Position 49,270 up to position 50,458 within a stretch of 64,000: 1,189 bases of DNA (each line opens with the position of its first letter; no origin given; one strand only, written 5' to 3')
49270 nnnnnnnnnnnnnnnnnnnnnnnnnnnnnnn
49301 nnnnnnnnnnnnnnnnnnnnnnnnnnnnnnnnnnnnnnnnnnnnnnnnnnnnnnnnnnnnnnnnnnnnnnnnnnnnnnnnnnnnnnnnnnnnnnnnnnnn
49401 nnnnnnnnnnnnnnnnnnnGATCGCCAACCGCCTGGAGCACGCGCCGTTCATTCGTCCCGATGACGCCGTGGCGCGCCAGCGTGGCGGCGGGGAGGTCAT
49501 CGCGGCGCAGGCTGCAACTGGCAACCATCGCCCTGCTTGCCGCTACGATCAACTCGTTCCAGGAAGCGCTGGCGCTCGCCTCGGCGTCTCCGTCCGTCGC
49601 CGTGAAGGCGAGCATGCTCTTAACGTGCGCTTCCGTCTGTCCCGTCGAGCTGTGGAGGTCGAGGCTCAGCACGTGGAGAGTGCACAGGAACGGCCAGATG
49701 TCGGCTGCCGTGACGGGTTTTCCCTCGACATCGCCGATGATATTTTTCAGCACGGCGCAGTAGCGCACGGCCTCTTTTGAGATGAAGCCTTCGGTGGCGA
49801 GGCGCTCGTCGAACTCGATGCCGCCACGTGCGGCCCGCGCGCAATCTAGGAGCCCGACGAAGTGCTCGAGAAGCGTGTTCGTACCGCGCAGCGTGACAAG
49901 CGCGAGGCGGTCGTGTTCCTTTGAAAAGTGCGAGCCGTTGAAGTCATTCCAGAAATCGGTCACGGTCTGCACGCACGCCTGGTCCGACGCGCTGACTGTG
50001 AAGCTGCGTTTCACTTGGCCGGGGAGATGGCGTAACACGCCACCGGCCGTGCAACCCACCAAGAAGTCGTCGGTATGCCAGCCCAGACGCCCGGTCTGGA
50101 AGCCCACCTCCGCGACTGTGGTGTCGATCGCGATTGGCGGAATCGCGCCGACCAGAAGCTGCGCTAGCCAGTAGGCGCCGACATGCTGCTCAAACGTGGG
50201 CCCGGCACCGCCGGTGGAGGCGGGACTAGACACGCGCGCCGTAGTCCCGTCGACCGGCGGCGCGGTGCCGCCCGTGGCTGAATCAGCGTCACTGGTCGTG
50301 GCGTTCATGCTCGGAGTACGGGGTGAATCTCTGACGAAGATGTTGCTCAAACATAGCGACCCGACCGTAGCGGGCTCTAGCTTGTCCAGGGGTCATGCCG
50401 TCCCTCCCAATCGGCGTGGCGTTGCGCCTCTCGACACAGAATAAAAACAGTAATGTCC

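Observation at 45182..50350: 1722-aa Avs-like STAND NTPase with a Cap4/DUF4297-like N-terminal nuclease-like domain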

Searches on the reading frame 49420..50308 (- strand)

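Call 9: search_protein_families(library=pfam, proteins=[window:49420-50308:-], max_evalue=0.1)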
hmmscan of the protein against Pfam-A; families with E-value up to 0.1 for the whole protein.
window:49420-50308:- (296 aa): 0 families

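Call 10: find_homologous_proteins(query=window:49420-50308:-, max_evalue=0.001)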
Query window:49420-50308:- (296 aa): 162 proteins with E <= 0.001 among 4764 candidates; the best 120 are listed.
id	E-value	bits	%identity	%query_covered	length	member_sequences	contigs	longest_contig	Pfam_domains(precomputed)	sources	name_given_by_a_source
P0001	9.4e-153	526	81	100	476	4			PF20703.4,PF20720.4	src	-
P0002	9.2e-139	480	81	92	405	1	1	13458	-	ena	-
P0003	3.7e-137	475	75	100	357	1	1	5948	-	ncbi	-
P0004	9.0e-131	454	71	100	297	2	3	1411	-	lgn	-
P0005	3.3e-109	383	76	79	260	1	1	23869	-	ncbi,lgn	-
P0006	3.9e-106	373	64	93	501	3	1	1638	PF20703.4,PF20720.4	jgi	-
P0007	9.1e-104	365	63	93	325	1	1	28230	-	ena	-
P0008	6.4e-103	362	82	69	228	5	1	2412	-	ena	-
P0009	1.2e-102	361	64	92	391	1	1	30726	PF20720.4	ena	-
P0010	4.7e-101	356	75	73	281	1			-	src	-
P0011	6.4e-101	356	69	78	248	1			-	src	-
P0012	5.7e-99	349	62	93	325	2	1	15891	-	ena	-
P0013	1.0e-98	349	69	77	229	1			-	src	-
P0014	1.3e-98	348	82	67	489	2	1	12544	PF20703.4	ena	-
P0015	1.1e-97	345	64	88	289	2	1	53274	-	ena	-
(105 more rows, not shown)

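Call 13: search_solved_structures(query=A1, max_evalue=10, show_alignments=3)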
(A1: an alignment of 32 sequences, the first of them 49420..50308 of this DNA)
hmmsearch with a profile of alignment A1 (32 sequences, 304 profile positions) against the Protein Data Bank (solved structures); distinct sequences matched with E-value up to 10: 1.
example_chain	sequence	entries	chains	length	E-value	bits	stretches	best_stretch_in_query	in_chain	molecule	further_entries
1p6x_A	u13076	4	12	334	1.5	11.3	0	189-233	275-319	Thymidine kinase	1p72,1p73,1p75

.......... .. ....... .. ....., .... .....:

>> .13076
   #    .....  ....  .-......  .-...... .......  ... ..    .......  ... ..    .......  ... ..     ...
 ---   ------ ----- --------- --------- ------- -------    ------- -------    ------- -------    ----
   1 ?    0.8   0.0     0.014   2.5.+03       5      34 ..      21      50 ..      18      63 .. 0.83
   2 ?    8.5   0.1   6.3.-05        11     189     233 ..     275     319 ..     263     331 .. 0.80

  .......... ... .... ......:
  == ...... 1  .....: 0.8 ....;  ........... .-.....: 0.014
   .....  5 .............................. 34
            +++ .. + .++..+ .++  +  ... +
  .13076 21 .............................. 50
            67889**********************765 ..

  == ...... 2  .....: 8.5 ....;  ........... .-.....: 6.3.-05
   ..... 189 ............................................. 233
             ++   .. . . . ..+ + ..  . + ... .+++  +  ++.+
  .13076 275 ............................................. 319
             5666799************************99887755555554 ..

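Call 19: predict_structure(alignment_id=A1)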
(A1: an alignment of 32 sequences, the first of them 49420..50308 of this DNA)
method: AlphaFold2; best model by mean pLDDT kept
length: 296 residues; sequences in the alignment: 32
mean_pLDDT: 83.5   pTM: 0.80
mean pLDDT of the five models: 83.5, 83.0, 77.3, 74.5, 73.2
residues with pLDDT >= 90: 174; 70-90: 66; 50-70: 24; < 50: 32
segments of 3 or more residues with pLDDT < 50: 1-32
pLDDT, mean of each block of 10 residues (from residue 1): 38 33 39 64 93 86 91 87 90 93 88 95 95 93 73 96 98 95 97 98 98 85 82 90 95 94 93 94 67 56
secondary structure, 60 per line:
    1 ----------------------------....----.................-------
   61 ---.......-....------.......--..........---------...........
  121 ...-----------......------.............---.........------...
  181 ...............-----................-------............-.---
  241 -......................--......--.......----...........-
elements in order: H29-32 H37-53 E64-70 H72-75 E82-88 E91-100 H110-123 E135-140 H147-159 H163-171 H178-195 H201-210 E211-216 H224-235 H242-263 E266-268 H274-279 H285-295

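Call 21: fold_search(model_id=the predicted structure, library=pdb)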
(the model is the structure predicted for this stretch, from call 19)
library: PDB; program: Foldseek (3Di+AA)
matches with E <= 10: 250; with E <= 0.001: 15
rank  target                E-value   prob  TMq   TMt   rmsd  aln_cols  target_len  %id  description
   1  9hr5_A                8.6e-05  1.00  0.45  0.36   6.3       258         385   14  Salmonella enterica Lamassu LmuA nuclease tetramer bound to DNA duplex (released 2025-10-01)
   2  6wan_F                2.6e-04  1.00  0.43  0.32   6.3       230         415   10  Structure of Acinetobacter baumannii Cap4 SAVED/CARF-domain containing receptor with the cyclic trinucleotide 3'3'3'-c (released 2020-06-17)
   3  6vm6_E                3.1e-04  1.00  0.44  0.31   6.3       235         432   10  Structure of Acinetobacter baumannii Cap4 SAVED/CARF-domain containing receptor with the cyclic trinucleotide 2'3'3'-c (released 2020-06-17)
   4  6wan_D                3.3e-04  1.00  0.44  0.31   6.3       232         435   10  Structure of Acinetobacter baumannii Cap4 SAVED/CARF-domain containing receptor with the cyclic trinucleotide 3'3'3'-c (released 2020-06-17)
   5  9nxx_D                3.5e-04  1.00  0.45  0.37   6.1       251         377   11  LmuA_conformation 1 (released 2025-12-17)
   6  9hr5_C                4.1e-04  1.00  0.45  0.36   6.4       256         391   13  Salmonella enterica Lamassu LmuA nuclease tetramer bound to DNA duplex (released 2025-10-01)
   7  6wam_E                4.6e-04  1.00  0.43  0.32   6.4       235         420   10  Structure of Acinetobacter baumannii Cap4 SAVED/CARF-domain containing receptor (released 2020-06-17)
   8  6vm6_C                4.8e-04  1.00  0.43  0.30   6.3       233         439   10  Structure of Acinetobacter baumannii Cap4 SAVED/CARF-domain containing receptor with the cyclic trinucleotide 2'3'3'-c (released 2020-06-17)
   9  6vm6_F                5.7e-04  1.00  0.43  0.31   6.3       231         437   10  Structure of Acinetobacter baumannii Cap4 SAVED/CARF-domain containing receptor with the cyclic trinucleotide 2'3'3'-c (released 2020-06-17)
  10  6wam_F                5.7e-04  1.00  0.42  0.31   6.4       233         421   10  Structure of Acinetobacter baumannii Cap4 SAVED/CARF-domain containing receptor (released 2020-06-17)
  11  6wam_A                6.0e-04  1.00  0.43  0.31   6.3       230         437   10  Structure of Acinetobacter baumannii Cap4 SAVED/CARF-domain containing receptor (released 2020-06-17)
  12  6vm6_A                6.4e-04  1.00  0.43  0.31   6.3       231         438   10  Structure of Acinetobacter baumannii Cap4 SAVED/CARF-domain containing receptor with the cyclic trinucleotide 2'3'3'-c (released 2020-06-17)
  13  8dgc_A                6.7e-04  1.00  0.49  0.09   5.3       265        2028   14  Avs3 bound to phage PhiV-1 terminase (released 2022-08-03)
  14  6vm6_B                7.1e-04  1.00  0.43  0.30   6.4       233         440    9  Structure of Acinetobacter baumannii Cap4 SAVED/CARF-domain containing receptor with the cyclic trinucleotide 2'3'3'-c (released 2020-06-17)
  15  9hqx_A                8.4e-04  1.00  0.39  0.32   9.3       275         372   12  Salmonella enterica Lamassu LmuACB bound to DNA duplex (released 2025-10-01)
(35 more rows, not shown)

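Call 24: search_protein_representatives(alignment_id=A1)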
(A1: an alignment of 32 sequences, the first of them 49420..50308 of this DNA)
Query: 32 sequences, 304 profile positions. Proteins with E-value up to 0.001 (for the whole library): 2491; up to 1e-10: 1480; up to 1e-30: 443. The best 150 are listed.
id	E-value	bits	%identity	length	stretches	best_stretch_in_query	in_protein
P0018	3.0e-148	509.6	-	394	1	8-303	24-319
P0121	1.7e-143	493.9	-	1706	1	6-297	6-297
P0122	9.8e-136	468.5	-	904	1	6-303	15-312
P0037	1.1e-135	468.3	-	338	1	7-256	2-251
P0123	1.7e-135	467.7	-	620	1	8-303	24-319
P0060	2.7e-133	460.5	-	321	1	4-302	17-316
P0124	1.0e-131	455.3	-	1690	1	4-303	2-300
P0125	1.7e-128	444.7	-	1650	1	4-303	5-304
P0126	1.8e-123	428.2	-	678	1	6-303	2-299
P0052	3.0e-121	420.9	-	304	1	11-250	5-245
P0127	5.0e-120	416.9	-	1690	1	10-303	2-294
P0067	3.3e-119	414.2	-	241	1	6-224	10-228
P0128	3.6e-118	410.8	-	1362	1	6-303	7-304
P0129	3.7e-118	410.8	-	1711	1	5-303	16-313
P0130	7.3e-116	403.2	-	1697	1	4-303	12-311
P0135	2.6e-111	388.3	-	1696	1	7-298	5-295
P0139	4.3e-109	381.0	-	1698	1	6-303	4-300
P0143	1.2e-107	376.3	-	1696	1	5-303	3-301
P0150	1.4e-102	359.6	-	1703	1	4-299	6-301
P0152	6.3e-102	357.5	-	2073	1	7-299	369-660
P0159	1.5e-100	353.0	-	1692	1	3-303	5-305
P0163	2.2e-98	345.9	-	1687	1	5-303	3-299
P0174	1.6e-95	336.5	-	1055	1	7-285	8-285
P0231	3.9e-67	243.2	-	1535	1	8-269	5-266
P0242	5.1e-62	226.4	-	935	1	6-267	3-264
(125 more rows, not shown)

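Call 26: search_protein_families(library=pfam, alignment_id=A1, max_evalue=10)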
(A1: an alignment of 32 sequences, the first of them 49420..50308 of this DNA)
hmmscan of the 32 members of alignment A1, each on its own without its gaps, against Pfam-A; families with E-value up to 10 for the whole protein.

A. member 1, window:49420-50308:- (296 aa): 0 families

B. families by the number of members that match (of 32 scanned): 18 families
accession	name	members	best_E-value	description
PF20720.3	nSTAND3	4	0.00019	Novel STAND NTPase 3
PF20703.3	nSTAND1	4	0.00085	Novel STAND NTPase 1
PF13191.12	AAA_16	4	0.0011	AAA ATPase domain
PF13555.12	AAA_29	3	0.00043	P-loop containing region of AAA domain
PF00437.27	T2SSE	3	0.00056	Type II/IV secretion system protein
PF25201.1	nSTAND6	3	0.025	Novel STAND NTPase 6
PF00931.28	NB-ARC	3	0.054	NB-ARC domain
PF25199.1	nSTAND_NTPase5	2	0.03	Novel STAND NTPase 5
PF02562.22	PhoH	2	0.041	PhoH-like protein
PF10881.14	DUF2726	1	1.5e-05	Protein of unknown function (DUF2726)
PF14748.11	P5CR_dimer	1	0.015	Pyrroline-5-carboxylate reductase dimerisation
PF02210.31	Laminin_G_2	1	0.032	Laminin G domain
PF13401.12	AAA_22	1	0.057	AAA domain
PF03193.22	RsgA_GTPase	1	0.088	RsgA GTPase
PF22513.2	FitA-like_RHH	1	0.099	Antitoxin FitA-like, ribbon-helix-helix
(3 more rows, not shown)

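Call 36: find_related_loci(query=A1, collection=genome_contigs, flank=10000)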
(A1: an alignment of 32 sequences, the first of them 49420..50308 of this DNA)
Query A1 (296 aa) in genome_contigs; peptide patterns used: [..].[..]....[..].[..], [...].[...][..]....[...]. (x = any residue, [..] = any of these).
159 stretches matched a pattern; 114 encode a relative of the query (tblastn E <= 1e-3); the best 80 are kept; 80 distinct loci.
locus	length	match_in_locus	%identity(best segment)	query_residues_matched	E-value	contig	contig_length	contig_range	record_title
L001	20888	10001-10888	87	1-296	3e-171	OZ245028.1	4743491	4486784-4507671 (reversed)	MAG: Longimicrobiales bacterium isolate f7ec7502-a679-45e5-b4be-1f74f8b9058b genome assembly, chromosome: 1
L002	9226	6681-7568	82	1-296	9e-159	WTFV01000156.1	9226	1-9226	MAG: Acidobacteria bacterium isolate CO36386bin_12 NODE_3096_length_9226_cov_23.719115, whole genome shotgun sequence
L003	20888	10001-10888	79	1-296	1e-153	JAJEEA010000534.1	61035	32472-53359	MAG: Vicinamibacteria bacterium isolate p16x33bins.71 k141_69325, whole genome shotgun sequence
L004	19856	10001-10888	75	1-296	4e-146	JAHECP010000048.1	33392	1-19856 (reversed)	MAG: Acidobacteria bacterium isolate Ww172 NODE_2101_length_33392_cov_7.408614, whole genome shotgun sequence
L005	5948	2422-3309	75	1-296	2e-145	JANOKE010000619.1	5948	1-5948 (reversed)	MAG: Gemmatimonadaceae bacterium isolate VAR_48_concoct_361 VAR_48_k141_729845, whole genome shotgun sequence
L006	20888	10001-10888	72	1-296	1e-138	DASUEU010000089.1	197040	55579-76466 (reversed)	MAG TPA_asm: Thermoanaerobaculia bacterium isolate SMAG_U1361 k141_205278, whole genome shotgun sequence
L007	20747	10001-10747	82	48-296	3e-133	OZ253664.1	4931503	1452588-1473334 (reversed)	MAG: Vicinamibacterales bacterium isolate a9dab573-4f8c-481d-bf6a-234275a50d18 genome assembly, chromosome: 1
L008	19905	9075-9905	66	22-296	9e-118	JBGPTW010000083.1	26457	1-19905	MAG: Candidatus Methylomirabilia bacterium isolate OBJ1_062018_110_59 k141_2801290_length_26457_cov_44.0070, whole genom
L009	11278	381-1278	76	1-296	1e-122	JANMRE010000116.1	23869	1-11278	MAG: Gemmatimonadaceae bacterium isolate OTE_51_concoct_49 OTE_51_k141_1355101, whole genome shotgun sequence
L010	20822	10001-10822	64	25-296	1e-113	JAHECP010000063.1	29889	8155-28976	MAG: Acidobacteria bacterium isolate Ww172 NODE_2535_length_29889_cov_12.377519, whole genome shotgun sequence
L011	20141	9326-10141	64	27-296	5e-113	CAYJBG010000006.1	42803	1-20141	MAG TPA_asm: uncultured Acidiferrobacterales bacterium isolate ERP119705_co9_483 genome assembly, contig: NODE_739_lengt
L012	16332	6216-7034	63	26-296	2e-109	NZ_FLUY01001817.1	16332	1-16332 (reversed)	Candidatus Thiosymbion oneisti isolate LOsNLC13024, whole genome shotgun sequence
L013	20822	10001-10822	64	25-296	2e-109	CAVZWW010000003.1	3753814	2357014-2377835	MAG: uncultured Bacteroidetes bacterium isolate MFD04716.bin.1.116 genome assembly, contig: contig_9349, whole genome sh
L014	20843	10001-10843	60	18-296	8e-107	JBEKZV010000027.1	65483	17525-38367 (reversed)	MAG: Thermoguttaceae bacterium isolate SPRUCE 78 SPRUCE_78_27, whole genome shotgun sequence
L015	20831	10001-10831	60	22-296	1e-106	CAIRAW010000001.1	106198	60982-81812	MAG: uncultured beta proteobacterium isolate A14_bin-1274 genome assembly, contig: bin-1274:01/82, whole genome shotgun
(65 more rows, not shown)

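Call 53: list_cluster_members(proteins=[P0121, P0124, P0129, P0130, P0135, P0139, P0143, P0150, P0159, P0163])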
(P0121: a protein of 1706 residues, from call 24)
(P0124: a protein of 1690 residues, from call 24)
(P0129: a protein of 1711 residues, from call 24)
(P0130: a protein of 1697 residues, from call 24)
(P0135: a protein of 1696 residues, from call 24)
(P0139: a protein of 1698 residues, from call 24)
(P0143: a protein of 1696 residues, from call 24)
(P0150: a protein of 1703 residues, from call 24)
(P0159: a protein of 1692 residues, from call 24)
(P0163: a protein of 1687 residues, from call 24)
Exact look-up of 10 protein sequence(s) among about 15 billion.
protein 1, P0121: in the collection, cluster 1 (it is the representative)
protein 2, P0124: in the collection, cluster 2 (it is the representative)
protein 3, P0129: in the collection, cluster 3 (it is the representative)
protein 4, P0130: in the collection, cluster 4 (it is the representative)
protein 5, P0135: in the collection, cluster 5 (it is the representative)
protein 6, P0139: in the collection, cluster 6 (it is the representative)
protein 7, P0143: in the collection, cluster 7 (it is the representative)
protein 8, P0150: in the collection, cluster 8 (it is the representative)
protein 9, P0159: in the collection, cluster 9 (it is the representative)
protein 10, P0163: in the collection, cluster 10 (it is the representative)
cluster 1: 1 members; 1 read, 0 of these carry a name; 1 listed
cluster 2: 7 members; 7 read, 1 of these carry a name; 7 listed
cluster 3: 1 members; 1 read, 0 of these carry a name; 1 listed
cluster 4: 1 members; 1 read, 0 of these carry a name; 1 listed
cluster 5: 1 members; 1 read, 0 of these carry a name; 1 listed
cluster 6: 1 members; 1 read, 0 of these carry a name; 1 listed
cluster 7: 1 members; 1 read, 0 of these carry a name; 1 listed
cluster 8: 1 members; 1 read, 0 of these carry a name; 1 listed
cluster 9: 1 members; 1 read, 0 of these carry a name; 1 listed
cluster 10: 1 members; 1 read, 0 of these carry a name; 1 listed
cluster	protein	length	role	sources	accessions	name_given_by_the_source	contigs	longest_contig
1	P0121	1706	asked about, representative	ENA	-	-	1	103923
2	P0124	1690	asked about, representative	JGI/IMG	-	-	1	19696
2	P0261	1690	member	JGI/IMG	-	tRNA A37 threonylcarbamoyladenosine biosynthesis protein TsaE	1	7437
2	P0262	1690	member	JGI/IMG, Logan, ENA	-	-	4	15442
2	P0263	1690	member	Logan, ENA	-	-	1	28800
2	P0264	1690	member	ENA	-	-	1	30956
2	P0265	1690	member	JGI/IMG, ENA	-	-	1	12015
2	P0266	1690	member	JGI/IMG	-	-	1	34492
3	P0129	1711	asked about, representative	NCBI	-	-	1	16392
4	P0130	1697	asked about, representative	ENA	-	-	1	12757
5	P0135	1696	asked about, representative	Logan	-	-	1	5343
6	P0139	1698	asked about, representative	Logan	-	-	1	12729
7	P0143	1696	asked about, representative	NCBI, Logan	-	-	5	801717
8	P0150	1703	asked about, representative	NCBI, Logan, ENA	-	-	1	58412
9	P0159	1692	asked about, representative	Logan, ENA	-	-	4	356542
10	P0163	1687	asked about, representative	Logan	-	-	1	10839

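Call 54: search_dna_similar(query=window:49420-50308:-, collection=plasmids, mode=protein, max_rows=15)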
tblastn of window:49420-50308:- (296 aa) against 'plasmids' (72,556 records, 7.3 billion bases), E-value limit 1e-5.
Records with a match: 12; places in all: 14; records where one place covers at least 80% of the query: 7.
Best place of each record, by identity: <60% 12.
By first word of the organism name: Burkholderia 2; Sinorhizobium 2; Hymenobacter 1; Neorhizobium 1; Shewanella 1; Azospirillum 1; Polaromonas 1; Pseudomonas 1; Rhizobium 1; Streptomyces 1.
By predicted mobility (MOB-suite, as given by PLSDB): non-mobilizable 8; conjugative 4.
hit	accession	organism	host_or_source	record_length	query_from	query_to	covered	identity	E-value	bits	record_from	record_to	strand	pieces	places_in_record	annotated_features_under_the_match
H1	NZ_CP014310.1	Burkholderia sp. PAMC 26561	single cell,lichen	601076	18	282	90%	29.7%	3e-8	62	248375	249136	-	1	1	hypothetical protein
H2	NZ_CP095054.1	Hymenobacter aerilatus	single cell,air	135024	27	294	91%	28.4%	2e-19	96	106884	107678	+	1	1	hypothetical protein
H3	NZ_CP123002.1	Neorhizobium petrolearium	single cell,petroleum contaminated soil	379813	27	288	89%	27.2%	2e-13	77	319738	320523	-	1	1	ATP-binding protein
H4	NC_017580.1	Shewanella baltica OS117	-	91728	25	218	66%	33.0%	1e-14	81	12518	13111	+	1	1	hypothetical protein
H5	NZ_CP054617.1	Azospirillum oryzae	cell culture,soil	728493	26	269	82%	25.7%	3e-8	62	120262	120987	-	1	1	hypothetical protein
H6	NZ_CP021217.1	Sinorhizobium meliloti RU11/001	-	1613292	34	280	83%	25.3%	8e-6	55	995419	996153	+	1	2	none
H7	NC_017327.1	Sinorhizobium meliloti SM11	-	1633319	34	280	83%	25.3%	8e-6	55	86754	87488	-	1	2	none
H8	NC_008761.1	Polaromonas naphthalenivorans CJ2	-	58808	25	253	77%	26.9%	5e-6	56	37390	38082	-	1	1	NACHT domain-containing protein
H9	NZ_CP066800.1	Burkholderia plantarii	Oryza sativa,cell culture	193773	1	256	86%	23.0%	3e-6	56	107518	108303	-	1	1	hypothetical protein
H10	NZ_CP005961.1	Pseudomonas mandelii JR-1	natural mineral water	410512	26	221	66%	25.9%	3e-6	56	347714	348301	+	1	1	hypothetical protein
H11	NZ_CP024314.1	Rhizobium sp. NXC24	Phaseolus vulgaris,cell culture,plant ...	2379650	27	174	50%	32.3%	4e-6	56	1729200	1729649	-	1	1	record has no annotation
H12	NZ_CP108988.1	Streptomyces sp. NBC_00723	-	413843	25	137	38%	36.4%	1e-9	66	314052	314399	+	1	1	hypothetical protein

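Call 55: get_annotated_region(hit=H8, flank=6000)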
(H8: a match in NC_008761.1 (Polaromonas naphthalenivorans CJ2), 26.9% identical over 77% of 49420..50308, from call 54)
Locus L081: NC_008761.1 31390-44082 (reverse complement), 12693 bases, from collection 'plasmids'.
description: Polaromonas naphthalenivorans CJ2 plasmid pPNAP05, complete sequence
organism: Polaromonas naphthalenivorans CJ2 (NCBI taxid 365044)
taxonomy: Bacteria; Pseudomonadota; Betaproteobacteria; Burkholderiales; Comamonadaceae; Polaromonas; Polaromonas naphthalenivorans; Polaromonas naphthalenivorans CJ2
host: -; source: -; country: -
typing (MOB-suite, as given by PLSDB): non-mobilizable; replicon rep_cluster_902
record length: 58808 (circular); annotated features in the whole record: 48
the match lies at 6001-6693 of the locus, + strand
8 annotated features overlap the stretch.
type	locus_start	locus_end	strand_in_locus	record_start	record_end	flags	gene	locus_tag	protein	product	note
CDS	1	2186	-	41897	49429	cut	-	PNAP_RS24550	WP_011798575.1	CHC2 zinc finger domain-containing protein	GO:0006260 - DNA replication [Evidence IEA]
CDS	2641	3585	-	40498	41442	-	-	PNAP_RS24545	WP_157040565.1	DNA/RNA non-specific endonuclease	-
CDS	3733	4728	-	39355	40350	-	-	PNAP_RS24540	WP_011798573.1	tyrosine-type recombinase/integrase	GO:0015074 - DNA integration [Evidence IEA]; GO:0006310 - DNA recombination [Evidence IEA]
CDS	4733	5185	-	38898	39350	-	-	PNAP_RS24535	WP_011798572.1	DUF2442 domain-containing protein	-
CDS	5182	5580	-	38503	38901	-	-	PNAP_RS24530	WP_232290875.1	DUF4160 domain-containing protein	-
CDS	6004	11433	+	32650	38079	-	-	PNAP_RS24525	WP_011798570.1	NACHT domain-containing protein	-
CDS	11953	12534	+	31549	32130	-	-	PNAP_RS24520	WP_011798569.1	recombinase family protein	GO:0006310 - DNA recombination [Evidence IEA]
CDS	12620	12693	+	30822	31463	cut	-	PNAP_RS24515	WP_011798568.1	hypothetical protein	-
